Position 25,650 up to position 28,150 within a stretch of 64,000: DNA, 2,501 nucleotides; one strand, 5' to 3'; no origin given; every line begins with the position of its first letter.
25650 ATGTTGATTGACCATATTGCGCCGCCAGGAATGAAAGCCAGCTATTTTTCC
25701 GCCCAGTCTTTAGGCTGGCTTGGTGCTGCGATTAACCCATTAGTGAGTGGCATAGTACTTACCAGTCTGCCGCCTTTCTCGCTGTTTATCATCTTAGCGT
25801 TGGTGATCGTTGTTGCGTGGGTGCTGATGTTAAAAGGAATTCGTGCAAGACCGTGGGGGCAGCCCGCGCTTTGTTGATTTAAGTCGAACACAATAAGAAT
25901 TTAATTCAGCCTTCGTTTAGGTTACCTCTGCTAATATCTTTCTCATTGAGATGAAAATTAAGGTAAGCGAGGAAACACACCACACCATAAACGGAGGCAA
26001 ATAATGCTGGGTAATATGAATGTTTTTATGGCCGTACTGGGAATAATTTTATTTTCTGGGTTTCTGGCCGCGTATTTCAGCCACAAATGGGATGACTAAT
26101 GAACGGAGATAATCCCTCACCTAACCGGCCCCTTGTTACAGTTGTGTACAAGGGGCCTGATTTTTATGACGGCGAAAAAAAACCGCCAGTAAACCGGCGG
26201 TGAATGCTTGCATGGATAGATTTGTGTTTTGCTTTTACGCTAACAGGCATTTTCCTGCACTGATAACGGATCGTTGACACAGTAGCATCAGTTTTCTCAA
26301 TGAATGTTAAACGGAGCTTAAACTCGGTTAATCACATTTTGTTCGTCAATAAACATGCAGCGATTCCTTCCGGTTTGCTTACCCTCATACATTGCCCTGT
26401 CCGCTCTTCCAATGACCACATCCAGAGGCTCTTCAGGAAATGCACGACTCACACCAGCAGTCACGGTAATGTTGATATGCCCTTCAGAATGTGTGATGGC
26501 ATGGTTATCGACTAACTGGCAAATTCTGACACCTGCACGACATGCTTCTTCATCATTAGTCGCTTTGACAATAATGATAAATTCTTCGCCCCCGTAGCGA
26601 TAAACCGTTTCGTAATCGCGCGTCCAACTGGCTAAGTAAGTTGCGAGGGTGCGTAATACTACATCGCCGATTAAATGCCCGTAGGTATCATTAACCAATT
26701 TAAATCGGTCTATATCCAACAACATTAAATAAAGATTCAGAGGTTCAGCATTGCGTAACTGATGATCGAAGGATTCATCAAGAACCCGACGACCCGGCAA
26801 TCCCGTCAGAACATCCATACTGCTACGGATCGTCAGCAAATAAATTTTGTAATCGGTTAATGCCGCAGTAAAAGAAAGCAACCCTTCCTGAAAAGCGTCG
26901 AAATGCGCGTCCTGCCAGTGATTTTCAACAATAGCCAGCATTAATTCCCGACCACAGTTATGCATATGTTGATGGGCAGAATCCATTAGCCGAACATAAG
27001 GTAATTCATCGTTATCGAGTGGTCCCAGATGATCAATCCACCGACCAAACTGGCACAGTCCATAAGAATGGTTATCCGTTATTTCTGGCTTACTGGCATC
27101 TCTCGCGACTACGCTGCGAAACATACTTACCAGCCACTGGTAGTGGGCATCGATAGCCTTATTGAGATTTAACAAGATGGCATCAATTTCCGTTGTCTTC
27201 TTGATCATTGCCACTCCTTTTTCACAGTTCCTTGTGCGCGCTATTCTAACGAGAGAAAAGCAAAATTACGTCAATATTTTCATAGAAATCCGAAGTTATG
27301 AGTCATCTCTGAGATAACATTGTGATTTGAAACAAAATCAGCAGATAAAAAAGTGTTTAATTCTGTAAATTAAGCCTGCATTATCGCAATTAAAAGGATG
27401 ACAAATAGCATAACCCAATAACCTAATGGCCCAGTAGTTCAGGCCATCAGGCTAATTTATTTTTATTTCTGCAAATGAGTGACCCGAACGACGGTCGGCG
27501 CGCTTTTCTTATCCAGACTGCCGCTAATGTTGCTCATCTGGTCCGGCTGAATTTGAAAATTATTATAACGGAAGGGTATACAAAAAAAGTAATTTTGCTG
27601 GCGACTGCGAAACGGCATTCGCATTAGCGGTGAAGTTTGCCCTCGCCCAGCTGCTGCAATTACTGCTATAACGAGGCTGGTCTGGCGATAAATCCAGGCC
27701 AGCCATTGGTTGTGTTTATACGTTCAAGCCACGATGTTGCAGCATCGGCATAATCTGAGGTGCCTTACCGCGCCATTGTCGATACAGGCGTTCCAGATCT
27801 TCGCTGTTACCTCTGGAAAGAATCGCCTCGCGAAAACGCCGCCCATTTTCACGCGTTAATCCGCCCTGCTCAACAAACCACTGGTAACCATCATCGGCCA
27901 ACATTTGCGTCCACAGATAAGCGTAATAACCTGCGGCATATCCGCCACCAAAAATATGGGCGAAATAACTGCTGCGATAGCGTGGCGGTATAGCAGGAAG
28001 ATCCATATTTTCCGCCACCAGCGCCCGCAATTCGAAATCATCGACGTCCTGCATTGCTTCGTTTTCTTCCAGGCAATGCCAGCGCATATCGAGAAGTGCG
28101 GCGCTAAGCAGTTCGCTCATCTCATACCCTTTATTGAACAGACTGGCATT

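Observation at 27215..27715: dgcZ-dcp interval lacks ydeI and ydeJ but holds a 94-codon open frame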

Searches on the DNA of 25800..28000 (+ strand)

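Call 3: search_dna_similar(query=window:27206-27715:+, collection=ecoli_genomes, mode=near, max_rows=30, rows=spread)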
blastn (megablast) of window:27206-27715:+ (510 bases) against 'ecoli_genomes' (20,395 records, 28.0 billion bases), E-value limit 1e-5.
Records with a match: 5416; places in all: 8005; records where one place covers at least 80% of the query: 1796.
Genomes with a match: 5414 of 5426; with a place that covers at least 80% of the query: 1794. Places per genome that has any: lowest 1, median 1, highest 4. On chromosomes: 7999 places; on plasmids: 6.
Best place of each record, by identity: >=99% 151; 95-99% 5222; 90-95% 43.
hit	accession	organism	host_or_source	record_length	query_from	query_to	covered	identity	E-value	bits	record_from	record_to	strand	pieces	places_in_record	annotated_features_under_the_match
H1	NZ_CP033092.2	Escherichia coli DSM 30083 = JCM 1649 = ATCC 11775 strain ...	-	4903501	1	510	100%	100.0%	0e+0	942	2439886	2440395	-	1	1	TIGR00156 family protein | hypothetical protein | dgcZ: diguanylate cyclase DgcZ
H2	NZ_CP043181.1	Escherichia coli O2:H6 strain PG20180057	mouse gut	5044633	1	510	100%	98.6%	0e+0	902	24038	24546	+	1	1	YdeI family stress tolerance OB fold protein | 2-oxo-tetronate isomerase | dgcZ: diguanylate cyclase DgcZ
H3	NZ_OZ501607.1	Escherichia coli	Homo sapiens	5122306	1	510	100%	97.9%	3e-165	892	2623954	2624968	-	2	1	ydeI: YdeI family stress tolerance OB fold protein | 2-oxo-tetronate isomerase | dgcZ: diguanylate cyclase DgcZ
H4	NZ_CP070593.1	Escherichia coli strain ESC53083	Homo sapiens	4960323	1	510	100%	97.8%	0e+0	880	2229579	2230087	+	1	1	YdeI family stress tolerance OB fold protein | 2-oxo-tetronate isomerase | dgcZ: diguanylate cyclase DgcZ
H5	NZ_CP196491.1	Escherichia coli strain S3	Gallus gallus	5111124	1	510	100%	97.8%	0e+0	880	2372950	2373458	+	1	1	YdeI family stress tolerance OB fold protein | 2-oxo-tetronate isomerase | dgcZ: diguanylate cyclase DgcZ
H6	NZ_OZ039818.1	Escherichia coli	-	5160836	1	510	100%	97.8%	0e+0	880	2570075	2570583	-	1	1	YdeI family stress tolerance OB fold protein | 2-oxo-tetronate isomerase | dgcZ: diguanylate cyclase DgcZ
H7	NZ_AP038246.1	Escherichia coli strain HCM-28C-2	Gallus gallus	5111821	1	510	100%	97.5%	1e-163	880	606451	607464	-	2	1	ydeI: YdeI family stress tolerance OB fold protein | 2-oxo-tetronate isomerase | dgcZ: diguanylate cyclase DgcZ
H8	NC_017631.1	Escherichia coli ABU 83972 strain ABU 83972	Homo sapiens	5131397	1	510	100%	97.3%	0e+0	863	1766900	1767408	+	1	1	YdeI family stress tolerance OB fold protein | 2-oxo-tetronate isomerase | dgcZ: diguanylate cyclase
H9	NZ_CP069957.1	Escherichia coli strain FDAARGOS_1279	Homo sapiens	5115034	1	510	100%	96.9%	3e-170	863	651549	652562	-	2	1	ydeI: YdeI family stress tolerance OB fold protein | 2-oxo-tetronate isomerase | dgcZ: diguanylate cyclase DgcZ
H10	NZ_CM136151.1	Escherichia coli strain PRO_A-1505-6W-A_ESBL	Homo sapiens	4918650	1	510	100%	95.7%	6e-162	825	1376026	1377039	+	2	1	ydeI: YdeI family stress tolerance OB fold protein | 2-oxo-tetronate isomerase | dgcZ: diguanylate cyclase DgcZ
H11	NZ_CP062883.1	Escherichia coli strain Res13-Lact-PEA06-10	Sus scrofa domesticus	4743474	1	349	68%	96.8%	1e-163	584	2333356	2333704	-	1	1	ydeI: YdeI family stress tolerance OB fold protein | dgcZ: diguanylate cyclase DgcZ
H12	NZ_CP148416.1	Escherichia coli strain Z1323CEC0016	Chicken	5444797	1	349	68%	96.8%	1e-163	584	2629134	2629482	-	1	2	ydeI: YdeI family stress tolerance OB fold protein | dgcZ: diguanylate cyclase DgcZ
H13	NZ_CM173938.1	Escherichia coli strain E143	Homo sapiens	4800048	1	349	68%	96.8%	1e-163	584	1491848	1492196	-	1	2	ydeI: YdeI family stress tolerance OB fold protein | dgcZ: diguanylate cyclase DgcZ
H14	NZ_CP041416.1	Escherichia coli strain STEC711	goat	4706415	1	349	68%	96.6%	6e-162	579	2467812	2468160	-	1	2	ydeI: YdeI family stress tolerance OB fold protein | dgcZ: diguanylate cyclase DgcZ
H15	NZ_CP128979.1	Escherichia coli strain TUM1881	missing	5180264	1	349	68%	96.6%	6e-162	579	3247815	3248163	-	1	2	ydeI: YdeI family stress tolerance OB fold protein | dgcZ: diguanylate cyclase DgcZ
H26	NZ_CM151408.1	Escherichia coli str. K-12 substr. MG1655 strain K-12 ...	not applicable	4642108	1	346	68%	96.8%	6e-162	579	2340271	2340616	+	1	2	ydeI: YdeI family stress tolerance OB fold protein | dgcZ: diguanylate cyclase DgcZ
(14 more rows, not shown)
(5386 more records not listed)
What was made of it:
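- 1,794 genomes cover at least 80% of the interval (call 3).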

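Call 4: get_annotated_region(hit=H1, flank=4000)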
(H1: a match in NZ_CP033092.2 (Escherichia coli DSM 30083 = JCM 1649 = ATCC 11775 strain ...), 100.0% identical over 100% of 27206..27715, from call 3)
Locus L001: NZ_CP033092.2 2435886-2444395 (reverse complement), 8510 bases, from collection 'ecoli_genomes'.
description: Escherichia coli DSM 30083 = JCM 1649 = ATCC 11775 chromosome, complete genome
organism: Escherichia coli DSM 30083 = JCM 1649 = ATCC 11775 strain ATCC 11775 (NCBI taxid 866789)
replicon: chromosome; assembly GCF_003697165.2
host: -; source: -; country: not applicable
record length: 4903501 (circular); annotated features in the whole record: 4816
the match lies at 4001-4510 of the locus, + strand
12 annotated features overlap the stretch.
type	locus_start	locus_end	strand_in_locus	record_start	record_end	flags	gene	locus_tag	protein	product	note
CDS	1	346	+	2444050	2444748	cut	-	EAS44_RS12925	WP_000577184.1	GntR family transcriptional regulator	-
CDS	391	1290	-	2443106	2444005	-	eamA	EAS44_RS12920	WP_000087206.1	O-acetylserine/cysteine exporter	-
CDS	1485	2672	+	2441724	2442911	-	ydeE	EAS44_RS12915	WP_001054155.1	efflux MFS transporter YdeE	-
CDS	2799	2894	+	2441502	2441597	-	mgtS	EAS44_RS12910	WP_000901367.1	protein MgtS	-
CDS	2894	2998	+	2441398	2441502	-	mgtT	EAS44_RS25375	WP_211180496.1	protein MgtT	-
CDS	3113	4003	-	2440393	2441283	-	dgcZ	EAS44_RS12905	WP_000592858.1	diguanylate cyclase DgcZ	-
CDS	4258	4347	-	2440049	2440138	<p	-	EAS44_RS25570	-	TIGR00156 family protein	incomplete; partial in the middle of a contig; missing N-terminus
CDS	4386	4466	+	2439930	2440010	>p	-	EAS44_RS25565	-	hypothetical protein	incomplete; partial in the middle of a contig; missing N-terminus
CDS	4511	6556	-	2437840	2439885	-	dcp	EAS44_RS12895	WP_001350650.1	peptidyl-dipeptidase Dcp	-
CDS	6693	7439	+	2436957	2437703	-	ydfG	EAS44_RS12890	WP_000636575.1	bifunctional NADP-dependent 3-hydroxy acid dehydrogenase/3-hydroxypropionate dehydrogenase YdfG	-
CDS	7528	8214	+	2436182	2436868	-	rspR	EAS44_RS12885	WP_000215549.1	DNA-binding transcriptional regulator rspR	-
CDS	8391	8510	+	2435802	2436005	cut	ydfZ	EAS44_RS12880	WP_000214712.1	putative selenium delivery protein YdfZ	-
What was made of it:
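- RefSeq rejects it as a gene (call 4).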

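Call 5: get_annotated_region(hit=H2, flank=12000)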
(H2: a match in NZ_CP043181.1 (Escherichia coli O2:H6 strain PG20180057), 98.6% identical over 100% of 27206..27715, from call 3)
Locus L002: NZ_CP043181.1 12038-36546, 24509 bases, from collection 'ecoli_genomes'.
description: Escherichia coli O2:H6 strain PG20180057 chromosome, complete genome
organism: Escherichia coli O2:H6 strain PG20180057 (NCBI taxid 1502658)
replicon: chromosome; assembly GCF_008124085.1
host: -; source: mouse gut; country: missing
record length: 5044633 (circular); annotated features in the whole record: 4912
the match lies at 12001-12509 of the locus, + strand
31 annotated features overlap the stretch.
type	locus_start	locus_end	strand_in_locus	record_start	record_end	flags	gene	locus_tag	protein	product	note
CDS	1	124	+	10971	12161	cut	ydeA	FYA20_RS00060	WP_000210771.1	L-arabinose MFS transporter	-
CDS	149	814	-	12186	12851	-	marC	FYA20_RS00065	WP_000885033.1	NAAT family transporter MarC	-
CDS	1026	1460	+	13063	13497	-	marR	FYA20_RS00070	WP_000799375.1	multiple antibiotic resistance transcriptional regulator MarR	-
CDS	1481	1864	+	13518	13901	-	marA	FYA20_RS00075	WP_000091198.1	MDR efflux pump AcrAB transcriptional activator MarA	-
CDS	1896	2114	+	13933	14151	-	marB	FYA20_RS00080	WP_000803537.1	multiple antibiotic resistance protein MarB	-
CDS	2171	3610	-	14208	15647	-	-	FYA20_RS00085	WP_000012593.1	6-phospho-beta-glucosidase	-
CDS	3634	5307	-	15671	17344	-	-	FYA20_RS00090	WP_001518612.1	carbohydrate porin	-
CDS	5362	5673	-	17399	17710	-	-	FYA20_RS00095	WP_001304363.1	PTS lactose/cellobiose transporter subunit IIA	-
CDS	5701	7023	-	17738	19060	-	-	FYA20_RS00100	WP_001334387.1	PTS sugar transporter subunit IIC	-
CDS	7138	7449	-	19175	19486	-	-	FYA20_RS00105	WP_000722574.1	PTS sugar transporter subunit IIB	-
CDS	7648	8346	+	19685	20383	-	-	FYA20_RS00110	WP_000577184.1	GntR family transcriptional regulator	-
CDS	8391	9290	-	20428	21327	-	eamA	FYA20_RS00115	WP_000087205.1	O-acetylserine/cysteine exporter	-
CDS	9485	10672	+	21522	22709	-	ydeE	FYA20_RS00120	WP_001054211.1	efflux MFS transporter YdeE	-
CDS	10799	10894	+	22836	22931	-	mgtS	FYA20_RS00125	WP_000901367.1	protein MgtS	-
CDS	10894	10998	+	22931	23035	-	mgtT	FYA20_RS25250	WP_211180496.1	protein MgtT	-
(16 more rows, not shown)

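Call 6: get_annotated_region(hit=H3, flank=12000)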
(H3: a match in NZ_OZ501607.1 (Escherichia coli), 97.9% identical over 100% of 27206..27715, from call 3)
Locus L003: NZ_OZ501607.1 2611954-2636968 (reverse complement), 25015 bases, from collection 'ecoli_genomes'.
description: Escherichia coli isolate NRZ105822 chromosome 1, complete sequence
organism: Escherichia coli (NCBI taxid 562)
replicon: chromosome; assembly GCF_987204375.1
host: Homo sapiens; source: swab; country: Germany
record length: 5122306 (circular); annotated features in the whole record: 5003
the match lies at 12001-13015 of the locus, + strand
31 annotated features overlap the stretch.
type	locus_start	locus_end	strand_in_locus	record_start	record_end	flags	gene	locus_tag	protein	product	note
CDS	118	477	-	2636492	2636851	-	yneG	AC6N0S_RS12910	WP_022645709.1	DUF4186 domain-containing protein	-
CDS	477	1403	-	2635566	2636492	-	glsB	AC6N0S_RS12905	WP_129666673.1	glutaminase B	-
CDS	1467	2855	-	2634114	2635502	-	sad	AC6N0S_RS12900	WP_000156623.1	succinate-semialdehyde dehydrogenase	-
CDS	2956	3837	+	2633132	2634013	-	ptrR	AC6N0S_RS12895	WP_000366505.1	putrescine utilization regulator PtrR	-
CDS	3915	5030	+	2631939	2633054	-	yneK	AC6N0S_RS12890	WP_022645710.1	putative protein YneK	-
CDS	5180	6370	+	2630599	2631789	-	ydeA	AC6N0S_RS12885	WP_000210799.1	L-arabinose MFS transporter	-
CDS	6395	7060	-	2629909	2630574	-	marC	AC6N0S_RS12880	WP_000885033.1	NAAT family transporter MarC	-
CDS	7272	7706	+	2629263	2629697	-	marR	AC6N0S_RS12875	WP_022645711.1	multiple antibiotic resistance transcriptional regulator MarR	-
CDS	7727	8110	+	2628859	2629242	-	marA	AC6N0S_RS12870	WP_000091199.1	MDR efflux pump AcrAB transcriptional activator MarA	-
CDS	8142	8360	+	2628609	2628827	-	marB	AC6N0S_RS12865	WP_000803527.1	multiple antibiotic resistance protein MarB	-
CDS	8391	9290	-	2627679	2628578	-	eamA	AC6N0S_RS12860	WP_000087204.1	O-acetylserine/cysteine exporter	-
CDS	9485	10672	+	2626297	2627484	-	ydeE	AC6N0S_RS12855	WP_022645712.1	efflux MFS transporter YdeE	-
CDS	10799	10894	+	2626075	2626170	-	mgtS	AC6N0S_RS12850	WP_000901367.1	protein MgtS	-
CDS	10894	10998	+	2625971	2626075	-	mgtT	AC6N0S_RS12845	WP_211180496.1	protein MgtT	-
CDS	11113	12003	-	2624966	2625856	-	dgcZ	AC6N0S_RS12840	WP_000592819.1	diguanylate cyclase DgcZ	-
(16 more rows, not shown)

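Call 7: get_annotated_region(hit=H26, flank=5000)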
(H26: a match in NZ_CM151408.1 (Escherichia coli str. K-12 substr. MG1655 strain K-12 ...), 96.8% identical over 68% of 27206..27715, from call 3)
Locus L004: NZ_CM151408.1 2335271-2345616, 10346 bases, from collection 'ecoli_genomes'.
description: Escherichia coli str. K-12 substr. MG1655 strain K-12 chromosome, whole genome shotgun sequence
organism: Escherichia coli str. K-12 substr. MG1655 strain K-12 substr. MG1655 (NCBI taxid 511145)
replicon: chromosome; assembly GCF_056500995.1
host: -; source: not applicable; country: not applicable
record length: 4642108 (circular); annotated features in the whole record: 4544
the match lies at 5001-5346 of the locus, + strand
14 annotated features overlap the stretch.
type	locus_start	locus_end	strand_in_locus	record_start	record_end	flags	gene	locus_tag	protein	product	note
CDS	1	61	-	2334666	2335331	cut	marC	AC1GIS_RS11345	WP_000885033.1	NAAT family transporter MarC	-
CDS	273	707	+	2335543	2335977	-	marR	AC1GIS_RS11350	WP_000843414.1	multiple antibiotic resistance transcriptional regulator MarR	-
CDS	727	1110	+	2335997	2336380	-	marA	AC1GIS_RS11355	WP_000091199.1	MDR efflux pump AcrAB transcriptional activator MarA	-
CDS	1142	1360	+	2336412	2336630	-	marB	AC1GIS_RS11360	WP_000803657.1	multiple antibiotic resistance protein MarB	-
CDS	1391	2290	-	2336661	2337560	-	eamA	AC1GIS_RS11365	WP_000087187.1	O-acetylserine/cysteine exporter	-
CDS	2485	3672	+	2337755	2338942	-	ydeE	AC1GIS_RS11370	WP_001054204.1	efflux MFS transporter YdeE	-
CDS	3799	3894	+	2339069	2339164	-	mgtS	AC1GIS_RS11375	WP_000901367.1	protein MgtS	-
CDS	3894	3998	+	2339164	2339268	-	mgtT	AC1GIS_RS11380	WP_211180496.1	protein MgtT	-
CDS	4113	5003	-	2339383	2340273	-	dgcZ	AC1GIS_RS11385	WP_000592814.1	diguanylate cyclase DgcZ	-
CDS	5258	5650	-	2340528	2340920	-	ydeI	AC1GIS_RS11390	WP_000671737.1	YdeI family stress tolerance OB fold protein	-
CDS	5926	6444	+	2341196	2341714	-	ydeJ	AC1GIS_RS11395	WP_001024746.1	2-oxo-tetronate isomerase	-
CDS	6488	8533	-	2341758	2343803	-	dcp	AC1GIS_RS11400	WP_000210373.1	peptidyl-dipeptidase Dcp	-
CDS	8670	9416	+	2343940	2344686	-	ydfG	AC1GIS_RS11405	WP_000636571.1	bifunctional NADP-dependent 3-hydroxy acid dehydrogenase/3-hydroxypropionate dehydrogenase YdfG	-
CDS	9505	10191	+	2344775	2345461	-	rspR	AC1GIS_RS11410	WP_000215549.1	DNA-binding transcriptional regulator rspR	-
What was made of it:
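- Checked: K-12 has ydeI and ydeJ in this position (call 7).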

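Call 15: search_dna_similar(query=L004:5891-6365:+, collection=ecoli_genomes, mode=near, max_rows=12, rows=spread)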
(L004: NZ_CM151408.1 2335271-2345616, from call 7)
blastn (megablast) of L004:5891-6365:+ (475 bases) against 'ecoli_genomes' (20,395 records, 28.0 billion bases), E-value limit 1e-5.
Records with a match: 3618; places in all: 3650; records where one place covers at least 80% of the query: 3607.
Genomes with a match: 3618 of 5426; with a place that covers at least 80% of the query: 3607. Places per genome that has any: lowest 1, median 1, highest 2. On chromosomes: 3648 places; on plasmids: 2.
Best place of each record, by identity: >=99% 1770; 95-99% 1848.
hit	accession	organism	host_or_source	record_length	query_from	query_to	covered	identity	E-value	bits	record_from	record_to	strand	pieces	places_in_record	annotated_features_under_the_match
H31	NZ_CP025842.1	Escherichia coli strain 720632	Homo sapiens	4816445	1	475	100%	100.0%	0e+0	878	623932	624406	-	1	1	ydeJ: 2-oxo-tetronate isomerase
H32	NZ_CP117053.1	Escherichia coli strain MLI106K4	Homo sapiens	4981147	1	475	100%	100.0%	0e+0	878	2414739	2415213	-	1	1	ydeJ: 2-oxo-tetronate isomerase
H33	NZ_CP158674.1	Escherichia coli strain J53-KPC_Vir-P15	Homo sapiens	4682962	1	475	100%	100.0%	0e+0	878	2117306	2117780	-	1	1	ydeJ: 2-oxo-tetronate isomerase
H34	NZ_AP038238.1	Escherichia coli strain HCM-25C-3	Gallus gallus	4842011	1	475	100%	100.0%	0e+0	878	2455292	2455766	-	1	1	ydeJ: 2-oxo-tetronate isomerase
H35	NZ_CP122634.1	Escherichia coli strain ETEC4085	Sus scrofa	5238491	1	475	100%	99.4%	0e+0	861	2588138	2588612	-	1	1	ydeJ: 2-oxo-tetronate isomerase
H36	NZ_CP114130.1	Escherichia coli strain NJS001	pig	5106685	1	475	100%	99.2%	0e+0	856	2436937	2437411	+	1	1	ydeJ: 2-oxo-tetronate isomerase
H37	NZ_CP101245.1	Escherichia coli strain EC21Z-097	Homo sapiens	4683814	1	475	100%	98.7%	0e+0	845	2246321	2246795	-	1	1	ydeJ: 2-oxo-tetronate isomerase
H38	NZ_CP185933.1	Escherichia coli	Homo sapiens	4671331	1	475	100%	98.7%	0e+0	845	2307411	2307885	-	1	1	ydeJ: 2-oxo-tetronate isomerase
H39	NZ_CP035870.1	Escherichia coli strain E2528-C1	Homo sapiens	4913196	1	475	100%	98.5%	0e+0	839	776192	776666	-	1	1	ydeJ: 2-oxo-tetronate isomerase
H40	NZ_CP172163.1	Escherichia coli strain GF50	chicken meat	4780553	1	475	100%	98.3%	0e+0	833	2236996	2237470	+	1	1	ydeJ: 2-oxo-tetronate isomerase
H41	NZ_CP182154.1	Escherichia coli strain CUWW11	wastewater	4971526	1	475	100%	98.1%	0e+0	828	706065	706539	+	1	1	ydeJ: 2-oxo-tetronate isomerase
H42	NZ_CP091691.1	Escherichia coli strain KMi006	river water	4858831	222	475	53%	100.0%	4e-129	470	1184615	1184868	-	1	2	2-oxo-tetronate isomerase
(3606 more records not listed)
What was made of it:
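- The ydeJ segment is present in 3,618 genomes (call 15).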
